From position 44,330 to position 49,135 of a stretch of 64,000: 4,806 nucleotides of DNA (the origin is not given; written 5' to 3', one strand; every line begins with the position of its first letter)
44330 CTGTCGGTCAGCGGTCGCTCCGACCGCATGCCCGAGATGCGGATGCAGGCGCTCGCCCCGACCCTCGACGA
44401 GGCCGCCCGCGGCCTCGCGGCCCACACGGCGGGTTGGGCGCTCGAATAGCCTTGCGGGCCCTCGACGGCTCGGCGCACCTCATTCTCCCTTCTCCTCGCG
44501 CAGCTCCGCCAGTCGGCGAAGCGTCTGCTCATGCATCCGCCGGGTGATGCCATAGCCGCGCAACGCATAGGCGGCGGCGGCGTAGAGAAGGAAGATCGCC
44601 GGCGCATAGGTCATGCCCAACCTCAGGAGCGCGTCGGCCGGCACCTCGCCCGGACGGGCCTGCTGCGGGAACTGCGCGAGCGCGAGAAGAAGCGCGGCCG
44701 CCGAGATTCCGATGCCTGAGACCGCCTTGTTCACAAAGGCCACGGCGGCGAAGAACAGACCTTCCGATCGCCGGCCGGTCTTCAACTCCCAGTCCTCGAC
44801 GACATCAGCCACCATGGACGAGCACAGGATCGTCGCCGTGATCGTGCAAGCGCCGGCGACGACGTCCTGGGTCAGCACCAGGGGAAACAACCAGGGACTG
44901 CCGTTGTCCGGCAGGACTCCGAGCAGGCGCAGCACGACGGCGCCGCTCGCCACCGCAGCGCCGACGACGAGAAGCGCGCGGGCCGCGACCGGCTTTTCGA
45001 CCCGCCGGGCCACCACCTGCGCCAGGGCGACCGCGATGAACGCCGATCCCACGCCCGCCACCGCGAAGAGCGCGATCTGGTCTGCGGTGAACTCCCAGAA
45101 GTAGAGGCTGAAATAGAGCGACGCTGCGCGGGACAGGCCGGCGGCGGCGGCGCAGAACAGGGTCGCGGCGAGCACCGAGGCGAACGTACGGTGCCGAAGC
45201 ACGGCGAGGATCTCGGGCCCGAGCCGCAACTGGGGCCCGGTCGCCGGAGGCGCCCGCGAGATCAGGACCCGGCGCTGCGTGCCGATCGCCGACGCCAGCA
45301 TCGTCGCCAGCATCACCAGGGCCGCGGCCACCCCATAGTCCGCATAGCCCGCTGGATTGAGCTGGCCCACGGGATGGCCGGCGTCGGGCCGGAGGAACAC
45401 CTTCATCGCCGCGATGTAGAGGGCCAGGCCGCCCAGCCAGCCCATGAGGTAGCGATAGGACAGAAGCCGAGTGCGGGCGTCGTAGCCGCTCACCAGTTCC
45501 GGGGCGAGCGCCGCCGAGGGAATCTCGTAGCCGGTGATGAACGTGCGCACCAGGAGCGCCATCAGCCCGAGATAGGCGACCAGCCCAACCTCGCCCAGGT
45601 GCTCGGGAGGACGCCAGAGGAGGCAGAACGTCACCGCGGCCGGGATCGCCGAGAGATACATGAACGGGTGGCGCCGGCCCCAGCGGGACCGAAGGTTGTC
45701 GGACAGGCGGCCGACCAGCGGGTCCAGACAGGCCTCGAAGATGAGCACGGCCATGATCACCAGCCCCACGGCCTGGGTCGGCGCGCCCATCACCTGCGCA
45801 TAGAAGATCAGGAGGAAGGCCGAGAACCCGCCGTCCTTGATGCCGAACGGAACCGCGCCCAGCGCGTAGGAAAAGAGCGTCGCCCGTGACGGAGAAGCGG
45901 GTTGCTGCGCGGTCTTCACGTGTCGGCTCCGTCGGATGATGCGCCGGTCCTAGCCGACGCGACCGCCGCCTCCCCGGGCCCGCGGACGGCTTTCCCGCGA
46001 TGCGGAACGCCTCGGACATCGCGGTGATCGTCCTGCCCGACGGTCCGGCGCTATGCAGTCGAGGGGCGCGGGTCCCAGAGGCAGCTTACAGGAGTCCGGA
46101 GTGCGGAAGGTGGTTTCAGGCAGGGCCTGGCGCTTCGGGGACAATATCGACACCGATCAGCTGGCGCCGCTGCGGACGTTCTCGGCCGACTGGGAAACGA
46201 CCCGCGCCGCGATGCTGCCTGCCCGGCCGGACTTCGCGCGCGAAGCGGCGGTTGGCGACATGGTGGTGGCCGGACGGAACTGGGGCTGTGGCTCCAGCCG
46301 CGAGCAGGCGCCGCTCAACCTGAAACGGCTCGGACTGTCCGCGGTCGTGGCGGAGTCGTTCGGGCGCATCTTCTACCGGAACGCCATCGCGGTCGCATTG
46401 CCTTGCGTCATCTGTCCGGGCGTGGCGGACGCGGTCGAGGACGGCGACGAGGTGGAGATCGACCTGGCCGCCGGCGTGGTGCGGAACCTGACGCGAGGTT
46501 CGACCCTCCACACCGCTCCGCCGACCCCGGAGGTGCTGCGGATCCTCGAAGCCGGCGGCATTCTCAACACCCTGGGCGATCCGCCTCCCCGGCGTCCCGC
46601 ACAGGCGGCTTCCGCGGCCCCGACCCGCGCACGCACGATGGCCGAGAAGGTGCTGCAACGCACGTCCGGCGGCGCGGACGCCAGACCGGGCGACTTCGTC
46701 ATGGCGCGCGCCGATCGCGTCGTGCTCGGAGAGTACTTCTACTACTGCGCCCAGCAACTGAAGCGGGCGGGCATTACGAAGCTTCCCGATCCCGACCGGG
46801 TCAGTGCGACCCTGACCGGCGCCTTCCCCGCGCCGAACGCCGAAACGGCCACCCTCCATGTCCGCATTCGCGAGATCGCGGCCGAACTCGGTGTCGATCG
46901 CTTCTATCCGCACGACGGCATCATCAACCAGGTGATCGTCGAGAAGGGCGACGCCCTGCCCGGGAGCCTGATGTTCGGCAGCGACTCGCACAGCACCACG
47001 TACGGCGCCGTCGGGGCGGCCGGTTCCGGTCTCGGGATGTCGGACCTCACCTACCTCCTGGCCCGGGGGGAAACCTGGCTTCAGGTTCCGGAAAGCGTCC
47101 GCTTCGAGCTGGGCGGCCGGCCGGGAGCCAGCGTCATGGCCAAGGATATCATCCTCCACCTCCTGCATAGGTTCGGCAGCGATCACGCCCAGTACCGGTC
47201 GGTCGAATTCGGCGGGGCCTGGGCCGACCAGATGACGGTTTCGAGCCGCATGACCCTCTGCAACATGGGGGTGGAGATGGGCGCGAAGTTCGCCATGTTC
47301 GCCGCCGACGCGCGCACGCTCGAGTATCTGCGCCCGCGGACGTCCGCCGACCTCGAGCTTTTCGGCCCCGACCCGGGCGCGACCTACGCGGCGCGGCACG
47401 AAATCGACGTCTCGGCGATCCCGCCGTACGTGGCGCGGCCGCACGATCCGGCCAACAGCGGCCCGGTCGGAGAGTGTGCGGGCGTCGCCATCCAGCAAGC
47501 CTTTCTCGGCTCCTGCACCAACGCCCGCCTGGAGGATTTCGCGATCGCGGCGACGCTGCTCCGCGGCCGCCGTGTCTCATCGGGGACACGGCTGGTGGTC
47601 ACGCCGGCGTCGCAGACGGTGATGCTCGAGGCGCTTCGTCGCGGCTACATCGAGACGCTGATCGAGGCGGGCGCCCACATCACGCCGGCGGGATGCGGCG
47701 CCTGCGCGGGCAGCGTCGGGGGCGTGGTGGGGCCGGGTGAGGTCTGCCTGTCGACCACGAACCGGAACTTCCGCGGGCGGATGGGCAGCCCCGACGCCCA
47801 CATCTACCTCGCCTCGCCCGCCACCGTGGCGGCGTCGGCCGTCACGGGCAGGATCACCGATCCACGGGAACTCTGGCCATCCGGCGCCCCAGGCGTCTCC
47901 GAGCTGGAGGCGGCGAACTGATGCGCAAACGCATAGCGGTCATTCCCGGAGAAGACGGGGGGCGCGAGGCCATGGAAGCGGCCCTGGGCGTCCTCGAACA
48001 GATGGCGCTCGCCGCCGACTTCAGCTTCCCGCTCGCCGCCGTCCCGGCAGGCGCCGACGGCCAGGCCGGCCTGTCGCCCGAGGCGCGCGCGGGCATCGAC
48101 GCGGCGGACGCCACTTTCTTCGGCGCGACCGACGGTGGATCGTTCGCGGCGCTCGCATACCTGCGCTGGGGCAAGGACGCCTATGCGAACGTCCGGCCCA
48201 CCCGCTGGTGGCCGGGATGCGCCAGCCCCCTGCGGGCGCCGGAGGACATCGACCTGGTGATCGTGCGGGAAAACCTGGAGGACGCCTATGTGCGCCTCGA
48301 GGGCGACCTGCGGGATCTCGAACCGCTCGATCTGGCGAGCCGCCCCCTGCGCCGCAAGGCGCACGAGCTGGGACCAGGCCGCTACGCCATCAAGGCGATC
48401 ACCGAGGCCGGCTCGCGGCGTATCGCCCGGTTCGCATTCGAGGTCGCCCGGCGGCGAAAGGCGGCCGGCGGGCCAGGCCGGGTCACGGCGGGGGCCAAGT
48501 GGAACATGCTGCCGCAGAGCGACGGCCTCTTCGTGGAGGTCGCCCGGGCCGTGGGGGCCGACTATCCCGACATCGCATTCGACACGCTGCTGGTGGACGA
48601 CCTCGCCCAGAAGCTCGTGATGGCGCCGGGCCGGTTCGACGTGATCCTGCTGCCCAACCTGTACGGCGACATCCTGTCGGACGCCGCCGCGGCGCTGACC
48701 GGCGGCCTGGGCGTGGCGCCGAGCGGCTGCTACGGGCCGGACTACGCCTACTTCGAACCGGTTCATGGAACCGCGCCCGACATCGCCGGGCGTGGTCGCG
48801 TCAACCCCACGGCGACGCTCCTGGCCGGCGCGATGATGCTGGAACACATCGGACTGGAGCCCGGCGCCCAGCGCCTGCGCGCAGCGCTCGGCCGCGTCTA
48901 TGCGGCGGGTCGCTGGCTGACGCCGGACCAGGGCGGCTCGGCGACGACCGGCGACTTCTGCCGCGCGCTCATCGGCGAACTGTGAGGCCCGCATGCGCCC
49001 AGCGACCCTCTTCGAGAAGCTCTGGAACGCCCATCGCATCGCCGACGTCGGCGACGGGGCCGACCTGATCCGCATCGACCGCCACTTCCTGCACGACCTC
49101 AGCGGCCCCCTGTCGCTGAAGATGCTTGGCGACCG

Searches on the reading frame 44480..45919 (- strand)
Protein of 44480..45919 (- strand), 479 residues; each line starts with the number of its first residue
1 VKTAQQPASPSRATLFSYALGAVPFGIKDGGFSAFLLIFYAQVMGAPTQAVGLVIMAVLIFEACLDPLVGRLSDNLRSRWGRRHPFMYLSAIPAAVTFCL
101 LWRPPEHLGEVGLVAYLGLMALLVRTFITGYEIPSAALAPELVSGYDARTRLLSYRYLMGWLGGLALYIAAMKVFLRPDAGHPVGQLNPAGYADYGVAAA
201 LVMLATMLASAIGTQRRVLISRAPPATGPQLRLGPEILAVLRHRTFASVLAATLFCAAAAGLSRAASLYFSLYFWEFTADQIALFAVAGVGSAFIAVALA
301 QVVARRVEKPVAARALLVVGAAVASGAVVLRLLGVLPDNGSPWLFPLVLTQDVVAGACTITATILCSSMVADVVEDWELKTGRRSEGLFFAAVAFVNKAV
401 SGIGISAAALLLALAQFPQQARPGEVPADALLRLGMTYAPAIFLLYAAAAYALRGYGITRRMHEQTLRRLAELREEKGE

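Call 76: search_protein_families(library=pfam, proteins=[window:44480-45919:-], max_evalue=0.00001)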
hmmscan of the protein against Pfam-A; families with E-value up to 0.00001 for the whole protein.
window:44480-45919:- (479 aa): 2 families
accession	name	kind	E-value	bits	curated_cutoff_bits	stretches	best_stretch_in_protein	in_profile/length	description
PF13347.12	MFS_2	-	5.4e-89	299.1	27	1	17-459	1-426/427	MFS/sugar transport protein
PF07690.21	MFS_1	-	1.7e-07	30.9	33.4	1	20-370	3-323/347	Major Facilitator Superfamily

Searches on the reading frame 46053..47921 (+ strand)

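Call 76: search_protein_families(library=pfam, proteins=[window:46053-47921:+], max_evalue=0.00001)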
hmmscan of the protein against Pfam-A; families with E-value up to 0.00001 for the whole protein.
window:46053-47921:+ (622 aa): 2 families
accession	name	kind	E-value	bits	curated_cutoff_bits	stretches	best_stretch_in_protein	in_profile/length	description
PF00330.25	Aconitase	-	3.1e-87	293.9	28.7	2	270-472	88-303/463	Aconitase family (aconitate hydratase)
PF00694.25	Aconitase_C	-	2.2e-16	60.8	22.8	1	70-115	77-122/131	Aconitase C-terminal domain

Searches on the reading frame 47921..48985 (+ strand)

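Call 76: search_protein_families(library=pfam, proteins=[window:47921-48985:+], max_evalue=0.00001)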
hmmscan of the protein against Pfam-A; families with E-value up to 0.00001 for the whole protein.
window:47921-48985:+ (354 aa): 1 family
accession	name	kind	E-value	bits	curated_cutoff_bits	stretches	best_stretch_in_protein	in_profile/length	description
PF00180.25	Iso_dh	-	2.7e-73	247.7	27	1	5-346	2-344/348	Isocitrate/isopropylmalate dehydrogenase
